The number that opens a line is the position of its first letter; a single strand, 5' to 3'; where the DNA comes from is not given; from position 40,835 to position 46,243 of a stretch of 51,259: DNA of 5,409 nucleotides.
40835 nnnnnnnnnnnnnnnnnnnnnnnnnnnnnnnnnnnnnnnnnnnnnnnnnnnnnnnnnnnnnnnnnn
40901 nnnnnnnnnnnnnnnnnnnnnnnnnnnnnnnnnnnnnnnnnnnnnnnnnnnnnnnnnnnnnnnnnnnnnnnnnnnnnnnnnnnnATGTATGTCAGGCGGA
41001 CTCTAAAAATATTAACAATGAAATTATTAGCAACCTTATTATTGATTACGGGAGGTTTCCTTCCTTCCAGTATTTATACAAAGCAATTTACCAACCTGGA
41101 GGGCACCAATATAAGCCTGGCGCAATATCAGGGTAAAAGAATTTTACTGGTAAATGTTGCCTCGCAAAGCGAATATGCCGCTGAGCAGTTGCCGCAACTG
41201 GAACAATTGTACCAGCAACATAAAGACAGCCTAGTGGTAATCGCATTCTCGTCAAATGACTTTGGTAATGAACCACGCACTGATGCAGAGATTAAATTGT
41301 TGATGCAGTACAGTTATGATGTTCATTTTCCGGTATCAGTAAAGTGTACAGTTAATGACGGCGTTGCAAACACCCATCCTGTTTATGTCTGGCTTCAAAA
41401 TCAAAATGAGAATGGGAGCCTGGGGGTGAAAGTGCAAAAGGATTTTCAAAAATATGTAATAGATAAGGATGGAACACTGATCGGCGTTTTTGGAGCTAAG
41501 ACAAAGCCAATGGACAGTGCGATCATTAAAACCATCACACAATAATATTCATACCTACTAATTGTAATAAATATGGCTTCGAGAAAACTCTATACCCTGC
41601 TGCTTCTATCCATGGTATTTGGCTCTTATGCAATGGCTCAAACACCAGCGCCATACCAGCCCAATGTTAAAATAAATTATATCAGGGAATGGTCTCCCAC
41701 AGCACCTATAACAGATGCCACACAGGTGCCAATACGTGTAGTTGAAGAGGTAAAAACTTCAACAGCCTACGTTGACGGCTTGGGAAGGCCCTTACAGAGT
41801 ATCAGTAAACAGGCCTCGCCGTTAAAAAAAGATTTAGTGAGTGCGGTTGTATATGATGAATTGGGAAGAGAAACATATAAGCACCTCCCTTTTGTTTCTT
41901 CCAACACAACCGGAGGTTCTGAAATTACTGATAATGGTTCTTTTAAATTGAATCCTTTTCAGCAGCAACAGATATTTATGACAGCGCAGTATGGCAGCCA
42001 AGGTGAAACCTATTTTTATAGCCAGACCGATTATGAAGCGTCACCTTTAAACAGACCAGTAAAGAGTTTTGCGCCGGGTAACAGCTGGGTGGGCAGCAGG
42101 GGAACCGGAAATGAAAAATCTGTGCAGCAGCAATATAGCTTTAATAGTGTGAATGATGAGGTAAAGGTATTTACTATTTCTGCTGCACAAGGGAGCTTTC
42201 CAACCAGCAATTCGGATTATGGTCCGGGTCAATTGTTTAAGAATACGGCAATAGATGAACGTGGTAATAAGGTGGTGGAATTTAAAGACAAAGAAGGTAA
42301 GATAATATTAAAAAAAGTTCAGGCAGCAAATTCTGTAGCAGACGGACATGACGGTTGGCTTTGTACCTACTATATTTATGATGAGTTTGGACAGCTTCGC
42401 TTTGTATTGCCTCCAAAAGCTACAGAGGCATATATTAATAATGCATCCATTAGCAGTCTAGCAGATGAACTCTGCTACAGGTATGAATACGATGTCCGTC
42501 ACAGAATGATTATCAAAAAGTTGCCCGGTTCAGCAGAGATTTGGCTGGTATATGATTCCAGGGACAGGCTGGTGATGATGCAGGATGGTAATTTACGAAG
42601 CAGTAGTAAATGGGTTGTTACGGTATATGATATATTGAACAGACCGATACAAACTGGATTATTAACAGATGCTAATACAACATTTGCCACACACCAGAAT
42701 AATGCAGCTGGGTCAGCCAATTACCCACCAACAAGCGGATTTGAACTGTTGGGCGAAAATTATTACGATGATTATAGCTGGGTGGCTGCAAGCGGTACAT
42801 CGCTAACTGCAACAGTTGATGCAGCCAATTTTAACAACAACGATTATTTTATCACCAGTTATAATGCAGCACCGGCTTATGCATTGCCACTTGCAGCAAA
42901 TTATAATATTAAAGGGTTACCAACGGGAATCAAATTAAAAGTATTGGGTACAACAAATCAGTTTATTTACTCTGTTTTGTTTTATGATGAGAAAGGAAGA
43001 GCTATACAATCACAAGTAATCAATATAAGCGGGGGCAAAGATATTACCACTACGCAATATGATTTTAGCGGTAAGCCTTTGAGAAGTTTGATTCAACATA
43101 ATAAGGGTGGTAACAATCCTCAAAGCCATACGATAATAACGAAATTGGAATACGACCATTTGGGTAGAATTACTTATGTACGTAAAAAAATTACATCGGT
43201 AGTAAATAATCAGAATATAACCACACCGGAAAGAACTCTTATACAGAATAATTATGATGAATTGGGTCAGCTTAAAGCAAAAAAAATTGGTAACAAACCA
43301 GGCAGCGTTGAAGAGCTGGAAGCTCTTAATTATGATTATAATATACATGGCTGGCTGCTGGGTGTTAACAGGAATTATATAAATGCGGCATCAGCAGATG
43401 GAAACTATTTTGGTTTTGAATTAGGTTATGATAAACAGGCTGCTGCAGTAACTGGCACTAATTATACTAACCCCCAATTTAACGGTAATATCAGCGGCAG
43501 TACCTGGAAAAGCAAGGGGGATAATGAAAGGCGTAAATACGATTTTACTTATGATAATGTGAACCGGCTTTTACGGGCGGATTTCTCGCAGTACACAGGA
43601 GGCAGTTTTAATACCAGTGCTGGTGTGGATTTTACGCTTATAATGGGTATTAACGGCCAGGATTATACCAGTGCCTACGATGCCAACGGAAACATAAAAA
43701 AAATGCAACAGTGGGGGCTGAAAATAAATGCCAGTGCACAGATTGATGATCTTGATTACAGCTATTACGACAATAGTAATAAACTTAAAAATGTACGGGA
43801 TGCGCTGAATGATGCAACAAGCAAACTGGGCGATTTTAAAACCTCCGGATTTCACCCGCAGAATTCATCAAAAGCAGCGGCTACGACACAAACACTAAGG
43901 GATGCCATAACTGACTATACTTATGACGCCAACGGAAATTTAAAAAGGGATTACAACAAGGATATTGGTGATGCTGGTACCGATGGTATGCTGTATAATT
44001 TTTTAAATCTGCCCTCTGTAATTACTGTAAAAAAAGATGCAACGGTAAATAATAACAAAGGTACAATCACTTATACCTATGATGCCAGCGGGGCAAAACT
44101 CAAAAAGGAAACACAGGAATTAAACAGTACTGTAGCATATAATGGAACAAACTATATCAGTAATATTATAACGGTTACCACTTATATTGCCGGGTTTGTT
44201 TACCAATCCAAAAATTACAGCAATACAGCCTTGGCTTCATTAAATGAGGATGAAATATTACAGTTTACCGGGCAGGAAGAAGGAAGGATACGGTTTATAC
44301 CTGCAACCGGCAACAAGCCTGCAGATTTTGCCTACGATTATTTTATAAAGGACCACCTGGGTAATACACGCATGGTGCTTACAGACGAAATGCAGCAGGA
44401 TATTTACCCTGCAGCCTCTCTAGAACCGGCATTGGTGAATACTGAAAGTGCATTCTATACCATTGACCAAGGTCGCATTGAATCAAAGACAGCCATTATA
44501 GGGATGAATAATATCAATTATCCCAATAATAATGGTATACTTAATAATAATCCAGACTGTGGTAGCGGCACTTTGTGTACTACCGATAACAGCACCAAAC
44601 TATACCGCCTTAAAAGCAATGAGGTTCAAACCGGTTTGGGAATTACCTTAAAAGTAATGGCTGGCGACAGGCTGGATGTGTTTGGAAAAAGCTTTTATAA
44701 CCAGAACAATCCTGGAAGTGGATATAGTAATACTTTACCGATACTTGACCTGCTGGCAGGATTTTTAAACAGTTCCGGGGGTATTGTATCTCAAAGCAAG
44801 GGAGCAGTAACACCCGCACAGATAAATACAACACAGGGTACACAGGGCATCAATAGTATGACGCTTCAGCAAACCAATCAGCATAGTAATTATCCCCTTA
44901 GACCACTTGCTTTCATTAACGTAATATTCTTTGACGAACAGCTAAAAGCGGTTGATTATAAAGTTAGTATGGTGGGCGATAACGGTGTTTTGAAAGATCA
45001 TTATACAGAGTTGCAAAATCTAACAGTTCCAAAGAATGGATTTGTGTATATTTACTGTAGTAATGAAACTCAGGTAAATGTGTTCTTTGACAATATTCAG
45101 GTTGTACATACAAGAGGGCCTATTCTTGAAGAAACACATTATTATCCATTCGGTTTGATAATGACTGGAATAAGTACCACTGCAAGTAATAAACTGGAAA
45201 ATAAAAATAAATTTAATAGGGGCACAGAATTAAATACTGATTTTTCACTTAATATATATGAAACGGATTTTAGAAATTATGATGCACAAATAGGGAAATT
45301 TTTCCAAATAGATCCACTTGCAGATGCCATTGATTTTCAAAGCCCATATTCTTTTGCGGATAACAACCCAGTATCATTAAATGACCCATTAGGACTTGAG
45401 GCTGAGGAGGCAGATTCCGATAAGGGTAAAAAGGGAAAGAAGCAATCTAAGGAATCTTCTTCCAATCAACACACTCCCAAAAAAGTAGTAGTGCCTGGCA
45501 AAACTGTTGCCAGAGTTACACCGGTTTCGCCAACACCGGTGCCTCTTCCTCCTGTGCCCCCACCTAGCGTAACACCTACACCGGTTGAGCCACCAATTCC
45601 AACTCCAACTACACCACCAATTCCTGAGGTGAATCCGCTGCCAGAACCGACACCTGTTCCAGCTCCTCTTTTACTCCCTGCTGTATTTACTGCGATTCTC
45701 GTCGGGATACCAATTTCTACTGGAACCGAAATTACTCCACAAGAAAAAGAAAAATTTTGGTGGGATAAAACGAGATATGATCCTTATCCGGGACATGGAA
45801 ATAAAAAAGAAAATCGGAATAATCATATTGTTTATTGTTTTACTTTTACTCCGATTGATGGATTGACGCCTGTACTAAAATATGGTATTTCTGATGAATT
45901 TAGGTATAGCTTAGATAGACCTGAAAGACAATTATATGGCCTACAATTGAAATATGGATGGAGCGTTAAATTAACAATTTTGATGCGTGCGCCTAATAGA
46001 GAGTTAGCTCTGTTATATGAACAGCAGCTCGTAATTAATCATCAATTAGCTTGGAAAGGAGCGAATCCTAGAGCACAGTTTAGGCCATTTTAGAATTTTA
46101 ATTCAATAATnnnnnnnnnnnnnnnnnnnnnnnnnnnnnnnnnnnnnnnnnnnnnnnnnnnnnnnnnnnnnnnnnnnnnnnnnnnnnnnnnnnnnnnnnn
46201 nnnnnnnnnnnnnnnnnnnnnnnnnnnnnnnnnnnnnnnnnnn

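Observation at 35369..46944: Sec-exported, two-chain RHS toxin system with its own barrel-like partner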

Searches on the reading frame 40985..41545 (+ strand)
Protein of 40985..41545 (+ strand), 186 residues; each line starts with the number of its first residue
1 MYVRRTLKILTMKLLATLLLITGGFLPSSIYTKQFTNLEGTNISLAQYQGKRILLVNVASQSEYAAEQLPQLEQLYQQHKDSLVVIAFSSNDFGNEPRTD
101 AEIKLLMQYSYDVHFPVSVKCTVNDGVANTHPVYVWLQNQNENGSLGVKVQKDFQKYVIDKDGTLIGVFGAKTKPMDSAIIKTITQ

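Call 5: search_protein_families(library=pfam, proteins=[window:40985-41545:+], max_evalue=0.01)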
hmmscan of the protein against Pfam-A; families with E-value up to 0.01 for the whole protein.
window:40985-41545:+ (186 aa): 4 families
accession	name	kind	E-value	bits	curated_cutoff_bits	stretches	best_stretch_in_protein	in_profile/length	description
PF00255.25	GSHPx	-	7.6e-21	74.2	27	1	30-138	1-108/108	Glutathione peroxidase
PF00578.27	AhpC-TSA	-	9.4e-07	29.2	26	1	36-115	11-92/124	AhpC/TSA family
PF08534.16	Redoxin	-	9.7e-06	25.9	26.6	1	36-91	14-71/148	Redoxin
PF13905.12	Thioredoxin_8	-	0.0046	17.7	27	1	50-106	1-57/94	Thioredoxin-like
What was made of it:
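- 41018..41545 (+): About 175-aa exported GPx-fold protein with no catalytic residues. An optional accessory in the slot between B and C. PF00255, 7.6e-21 (call 5).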

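Call 6: search_protein_families(library=ncbifam, proteins=[window:40985-41545:+], max_evalue=0.01)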
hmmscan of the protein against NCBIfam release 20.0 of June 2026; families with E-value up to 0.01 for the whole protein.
window:40985-41545:+ (186 aa): 4 families
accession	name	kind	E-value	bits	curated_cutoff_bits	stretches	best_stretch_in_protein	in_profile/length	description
NF007900.0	PRK10606.1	equivalog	3.5e-22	78.8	270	1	28-139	3-113/183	glutathione peroxidase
TIGR02540.1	gpx7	equivalog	1.6e-18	67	207.3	1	30-172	2-139/153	putative glutathione peroxidase Gpx7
NF002854.0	PRK03147.1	subfamily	6e-06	26.3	170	1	34-120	46-126/176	thiol-disulfide oxidoreductase ResA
NF047696.1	ThlDiSintTplARhiz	equivalog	0.0068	16.2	230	1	27-87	74-135/219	thiol:disulfide interchange protein TlpA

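Call 98: search_solved_structures(query=window:41018-41545:+, max_evalue=0.001, show_alignments=2)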
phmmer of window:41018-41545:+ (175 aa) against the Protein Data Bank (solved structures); distinct sequences matched with E-value up to 0.001: 42.
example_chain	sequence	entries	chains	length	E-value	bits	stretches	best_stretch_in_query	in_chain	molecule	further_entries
3cmi_A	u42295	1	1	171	3.7e-21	78.7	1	27-166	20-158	Peroxiredoxin HYR1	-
9jl9_A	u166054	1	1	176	7.7e-21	77.7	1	18-166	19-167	De novo designed 2OBI-3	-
6vpd_A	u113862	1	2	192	1e-19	74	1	30-165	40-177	Glutathione peroxidase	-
9jl8_A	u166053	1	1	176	1.8e-19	73.3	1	17-164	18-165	De novo designed 2OBI-1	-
9jla_A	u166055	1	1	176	8.8e-19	71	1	17-166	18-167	De novo designed 2OBI-10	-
2rm5_A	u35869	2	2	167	5e-16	62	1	17-170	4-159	Glutathione peroxidase-like protein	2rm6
2p5q_A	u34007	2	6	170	7e-16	61.5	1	16-166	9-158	Glutathione peroxidase 5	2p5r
3dwv_A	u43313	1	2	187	7.3e-16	61.5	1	17-170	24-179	Glutathione peroxidase-like protein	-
6elw_A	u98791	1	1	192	1.8e-15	60.2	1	24-165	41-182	Phospholipid hydroperoxide glutathione peroxidase, mitochondrial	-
2wgr_A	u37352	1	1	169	2e-15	60.1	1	18-166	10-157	GLUTATHIONE PEROXIDASE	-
5h5q_A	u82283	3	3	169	2.6e-15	59.7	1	24-165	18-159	Phospholipid hydroperoxide glutathione peroxidase, mitochondrial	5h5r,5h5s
9j6l_A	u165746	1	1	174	2.9e-15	59.6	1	24-165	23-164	Phospholipid hydroperoxide glutathione peroxidase GPX4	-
6hkq_A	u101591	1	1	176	4.7e-15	58.9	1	25-165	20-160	Phospholipid hydroperoxide glutathione peroxidase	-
2vup_A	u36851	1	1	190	5e-15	58.8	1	17-170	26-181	GLUTATHIONE PEROXIDASE-LIKE PROTEIN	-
8xys_A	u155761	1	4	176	6.2e-15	58.5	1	22-165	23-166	De novo designed GPX4-1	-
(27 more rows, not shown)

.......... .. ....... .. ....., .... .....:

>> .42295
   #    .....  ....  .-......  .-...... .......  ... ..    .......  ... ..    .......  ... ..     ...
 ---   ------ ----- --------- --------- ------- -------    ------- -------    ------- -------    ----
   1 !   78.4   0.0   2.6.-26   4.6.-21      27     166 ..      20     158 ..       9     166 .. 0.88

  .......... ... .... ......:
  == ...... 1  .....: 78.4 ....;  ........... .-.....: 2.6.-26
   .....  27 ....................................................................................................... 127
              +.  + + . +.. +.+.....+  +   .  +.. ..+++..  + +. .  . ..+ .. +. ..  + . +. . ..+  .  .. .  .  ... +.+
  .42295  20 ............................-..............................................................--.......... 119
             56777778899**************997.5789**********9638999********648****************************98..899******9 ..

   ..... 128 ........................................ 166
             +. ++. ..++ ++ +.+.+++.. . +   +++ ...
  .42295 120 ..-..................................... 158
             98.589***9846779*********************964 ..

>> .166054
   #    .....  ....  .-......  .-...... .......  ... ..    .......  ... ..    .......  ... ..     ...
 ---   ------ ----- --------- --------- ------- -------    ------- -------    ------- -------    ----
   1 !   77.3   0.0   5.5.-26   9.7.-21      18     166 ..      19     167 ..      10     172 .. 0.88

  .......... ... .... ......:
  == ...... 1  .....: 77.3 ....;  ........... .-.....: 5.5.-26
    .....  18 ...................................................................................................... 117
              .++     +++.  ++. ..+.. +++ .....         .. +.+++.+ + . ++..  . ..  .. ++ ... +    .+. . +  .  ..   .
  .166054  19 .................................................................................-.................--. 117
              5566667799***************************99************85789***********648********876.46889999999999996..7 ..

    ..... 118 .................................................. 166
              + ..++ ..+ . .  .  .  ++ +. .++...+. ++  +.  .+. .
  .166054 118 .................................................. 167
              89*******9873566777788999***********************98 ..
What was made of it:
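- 41018..41545 (+): Alignment to yeast Hyr1 (3cmi) shows Cys->Ser, Gln->Asp, Trp->Lys and Asn->Asp (call 98).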

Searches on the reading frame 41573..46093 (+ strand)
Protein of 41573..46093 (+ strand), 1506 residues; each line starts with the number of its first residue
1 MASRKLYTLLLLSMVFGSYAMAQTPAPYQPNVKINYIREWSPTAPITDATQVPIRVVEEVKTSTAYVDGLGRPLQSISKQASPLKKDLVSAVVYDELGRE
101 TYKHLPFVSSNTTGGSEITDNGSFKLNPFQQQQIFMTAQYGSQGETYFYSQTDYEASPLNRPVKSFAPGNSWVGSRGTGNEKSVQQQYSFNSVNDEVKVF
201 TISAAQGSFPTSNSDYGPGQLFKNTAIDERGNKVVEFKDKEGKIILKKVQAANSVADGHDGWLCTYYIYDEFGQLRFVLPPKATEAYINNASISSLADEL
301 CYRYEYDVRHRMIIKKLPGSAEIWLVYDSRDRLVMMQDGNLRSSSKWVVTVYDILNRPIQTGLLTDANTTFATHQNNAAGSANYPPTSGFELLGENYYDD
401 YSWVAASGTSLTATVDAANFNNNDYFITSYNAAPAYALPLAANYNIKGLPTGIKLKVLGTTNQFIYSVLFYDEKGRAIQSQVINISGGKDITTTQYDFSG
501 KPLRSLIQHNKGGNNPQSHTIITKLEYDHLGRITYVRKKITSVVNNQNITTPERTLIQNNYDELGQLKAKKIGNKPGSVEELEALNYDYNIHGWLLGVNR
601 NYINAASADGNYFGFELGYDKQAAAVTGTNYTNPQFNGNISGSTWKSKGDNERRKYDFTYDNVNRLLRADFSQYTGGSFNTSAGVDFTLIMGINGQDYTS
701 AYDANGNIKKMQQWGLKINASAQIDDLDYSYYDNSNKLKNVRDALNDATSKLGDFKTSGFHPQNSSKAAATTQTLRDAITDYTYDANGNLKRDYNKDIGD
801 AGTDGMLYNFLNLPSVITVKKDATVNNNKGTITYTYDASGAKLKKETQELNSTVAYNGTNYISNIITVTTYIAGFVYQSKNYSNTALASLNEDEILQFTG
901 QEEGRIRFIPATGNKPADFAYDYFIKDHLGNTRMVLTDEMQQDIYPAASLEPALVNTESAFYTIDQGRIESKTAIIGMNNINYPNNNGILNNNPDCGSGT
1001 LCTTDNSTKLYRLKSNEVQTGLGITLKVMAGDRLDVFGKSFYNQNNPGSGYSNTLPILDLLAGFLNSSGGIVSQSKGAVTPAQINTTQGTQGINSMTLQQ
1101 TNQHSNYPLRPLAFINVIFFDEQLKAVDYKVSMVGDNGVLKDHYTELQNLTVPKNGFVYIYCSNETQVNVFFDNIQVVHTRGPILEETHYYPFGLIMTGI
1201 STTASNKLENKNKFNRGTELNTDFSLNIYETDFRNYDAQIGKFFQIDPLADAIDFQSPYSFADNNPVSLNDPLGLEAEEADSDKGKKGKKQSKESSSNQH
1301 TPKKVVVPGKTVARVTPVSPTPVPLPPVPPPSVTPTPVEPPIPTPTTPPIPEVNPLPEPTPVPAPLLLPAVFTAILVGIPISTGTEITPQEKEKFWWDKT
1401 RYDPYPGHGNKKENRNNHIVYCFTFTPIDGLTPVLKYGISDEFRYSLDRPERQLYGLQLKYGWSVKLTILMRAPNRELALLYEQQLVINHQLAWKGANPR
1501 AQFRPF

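Call 5: search_protein_families(library=pfam, proteins=[window:41573-46093:+], max_evalue=0.01)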
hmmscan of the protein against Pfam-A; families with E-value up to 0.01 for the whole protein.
window:41573-46093:+ (1506 aa): 2 families
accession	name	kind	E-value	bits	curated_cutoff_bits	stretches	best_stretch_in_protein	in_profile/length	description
PF20041.5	DUF6443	-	4.9e-43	147.1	27.8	1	39-179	2-131/137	Domain of unknown function (DUF6443)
PF05593.20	RHS_repeat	-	8.8e-05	23.2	22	0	778-790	15-28/38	RHS Repeat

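Call 6: search_protein_families(library=ncbifam, proteins=[window:41573-46093:+], max_evalue=0.01)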
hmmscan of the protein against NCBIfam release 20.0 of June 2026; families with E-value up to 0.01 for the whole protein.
window:41573-46093:+ (1506 aa): 2 families
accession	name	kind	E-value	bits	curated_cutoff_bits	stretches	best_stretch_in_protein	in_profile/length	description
TIGR03696.1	Rhs_assc_core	domain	2.8e-10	40.5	32.5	1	1190-1275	1-76/76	RHS repeat-associated core domain-containing protein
TIGR01643.1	YD_repeat_2x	repeat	0.0061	17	15.8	0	772-791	9-29/42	YD repeat-containing protein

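Call 9: search_solved_structures(query=window:41573-46093:+, max_evalue=1)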
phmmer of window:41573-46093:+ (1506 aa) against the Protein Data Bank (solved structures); distinct sequences matched with E-value up to 1: 1.
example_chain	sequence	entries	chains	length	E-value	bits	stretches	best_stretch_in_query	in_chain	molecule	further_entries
1ytz_I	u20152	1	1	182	0.85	10.1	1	703-791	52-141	Troponin I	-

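Call 45: search_solved_structures(query=A3, max_evalue=1)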
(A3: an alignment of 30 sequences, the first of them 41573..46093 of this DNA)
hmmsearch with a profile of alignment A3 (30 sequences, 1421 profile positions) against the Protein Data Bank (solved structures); distinct sequences matched with E-value up to 1: 7.
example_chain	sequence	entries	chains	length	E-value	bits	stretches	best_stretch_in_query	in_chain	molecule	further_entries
8fjp_A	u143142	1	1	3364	2.4e-15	58.5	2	1129-1234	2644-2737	salivary gland surface protein 1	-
9c4k_Q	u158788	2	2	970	2.8e-12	48.3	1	1132-1306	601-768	Toxin subunit YenC2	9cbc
4igl_B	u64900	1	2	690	1.1e-08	36.4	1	1132-1230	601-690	YenC2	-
7q97_A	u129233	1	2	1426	8.4e-08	33.5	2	1187-1285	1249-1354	Rhs family protein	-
9pt5_A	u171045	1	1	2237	2.8e-05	25.1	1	1180-1243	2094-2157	Teneurin-like protein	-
9ifo_A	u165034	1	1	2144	0.0013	19.6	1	1180-1229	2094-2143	Teneurin-Like Protein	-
8cp6_B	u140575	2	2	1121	0.0057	17.5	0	1180-1229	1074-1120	Toxin protein Tse5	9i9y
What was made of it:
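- Closest known: Tc. Same: C ends in the RHS core with the DPxGL aspartyl autoprotease and a hypervariable toxin, and the family profile hits YenC2 (call 45).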

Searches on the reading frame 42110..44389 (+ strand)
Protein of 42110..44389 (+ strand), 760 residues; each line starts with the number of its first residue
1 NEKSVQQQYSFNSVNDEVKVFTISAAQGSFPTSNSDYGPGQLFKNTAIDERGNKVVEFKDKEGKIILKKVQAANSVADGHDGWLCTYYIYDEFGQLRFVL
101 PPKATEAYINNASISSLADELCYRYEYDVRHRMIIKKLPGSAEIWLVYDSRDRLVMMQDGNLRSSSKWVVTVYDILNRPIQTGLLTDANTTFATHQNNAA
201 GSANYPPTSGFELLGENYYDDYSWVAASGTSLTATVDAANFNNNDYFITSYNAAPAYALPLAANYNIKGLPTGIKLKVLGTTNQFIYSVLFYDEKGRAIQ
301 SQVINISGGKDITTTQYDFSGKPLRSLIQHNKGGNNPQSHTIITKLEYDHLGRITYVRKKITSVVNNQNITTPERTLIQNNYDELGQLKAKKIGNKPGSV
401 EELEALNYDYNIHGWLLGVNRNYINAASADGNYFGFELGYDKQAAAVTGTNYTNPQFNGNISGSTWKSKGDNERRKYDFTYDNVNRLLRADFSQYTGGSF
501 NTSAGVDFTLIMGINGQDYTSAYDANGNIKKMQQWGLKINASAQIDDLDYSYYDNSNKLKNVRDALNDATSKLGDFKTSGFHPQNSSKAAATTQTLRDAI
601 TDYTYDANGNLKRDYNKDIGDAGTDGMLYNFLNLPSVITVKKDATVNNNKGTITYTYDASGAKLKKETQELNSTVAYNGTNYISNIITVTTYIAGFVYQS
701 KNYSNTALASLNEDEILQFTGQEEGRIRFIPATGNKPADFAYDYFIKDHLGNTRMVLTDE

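Call 84: search_protein_families(library=pfam, proteins=[window:42110-44389:+], max_evalue=1)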
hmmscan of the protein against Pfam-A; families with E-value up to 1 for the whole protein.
window:42110-44389:+ (760 aa): 3 families
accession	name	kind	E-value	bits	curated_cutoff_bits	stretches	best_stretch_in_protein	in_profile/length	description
PF05593.20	RHS_repeat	-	1.8e-06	28.6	22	0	599-611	15-28/38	RHS Repeat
PF20041.5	DUF6443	-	2.8e-05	24.8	27.8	2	281-326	18-64/137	Domain of unknown function (DUF6443)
PF00114.24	Pilin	-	0.33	12.4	22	0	587-676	6-85/108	Pilin (bacterial filament)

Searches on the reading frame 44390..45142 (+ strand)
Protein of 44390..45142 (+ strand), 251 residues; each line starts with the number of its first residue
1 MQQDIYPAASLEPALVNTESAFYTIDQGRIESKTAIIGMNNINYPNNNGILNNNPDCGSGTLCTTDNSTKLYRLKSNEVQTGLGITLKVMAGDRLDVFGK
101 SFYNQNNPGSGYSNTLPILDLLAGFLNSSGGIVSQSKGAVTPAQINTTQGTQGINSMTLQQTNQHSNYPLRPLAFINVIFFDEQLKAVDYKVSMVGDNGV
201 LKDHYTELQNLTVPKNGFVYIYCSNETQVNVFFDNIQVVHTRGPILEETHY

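Call 84: search_protein_families(library=pfam, proteins=[window:44390-45142:+], max_evalue=1)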
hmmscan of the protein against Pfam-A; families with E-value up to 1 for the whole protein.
window:44390-45142:+ (251 aa): 1 family
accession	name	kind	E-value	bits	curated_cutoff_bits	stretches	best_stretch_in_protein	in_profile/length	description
PF01666.22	DX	-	0.03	15.3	25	0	212-237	11-36/76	DX module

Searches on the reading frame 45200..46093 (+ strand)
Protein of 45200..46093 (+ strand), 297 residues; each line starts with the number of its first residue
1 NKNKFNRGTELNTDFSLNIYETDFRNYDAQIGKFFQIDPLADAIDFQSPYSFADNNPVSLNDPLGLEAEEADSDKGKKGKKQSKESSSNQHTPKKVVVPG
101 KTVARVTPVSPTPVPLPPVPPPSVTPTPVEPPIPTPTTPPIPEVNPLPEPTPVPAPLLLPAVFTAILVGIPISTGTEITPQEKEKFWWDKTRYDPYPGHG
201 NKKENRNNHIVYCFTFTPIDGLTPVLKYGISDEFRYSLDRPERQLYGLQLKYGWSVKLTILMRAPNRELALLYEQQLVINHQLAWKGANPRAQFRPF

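Call 35: search_protein_families(library=pfam, proteins=[window:45200-46093:+], max_evalue=10)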
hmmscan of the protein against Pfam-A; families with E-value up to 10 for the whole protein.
window:45200-46093:+ (297 aa): 1 family
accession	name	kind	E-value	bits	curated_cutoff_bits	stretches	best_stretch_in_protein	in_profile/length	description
PF15653.11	Tox-URI2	-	0.021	15.6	20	1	204-287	3-86/86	URI fold toxin 2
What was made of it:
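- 45809..46060 (+): Toxin domain at the tip (residues 1413-1496), probably a URI/GIY-YIG-fold nuclease. It is preceded by a Pro-rich linker and a hydrophobic stretch (residues 1359-1385, nt 45647-45727). Tox-URI2 PF15653, E 0.021, 15.6 bits against a cut-off of 20, but covering profile positions 3-86 of 86 (call 35).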
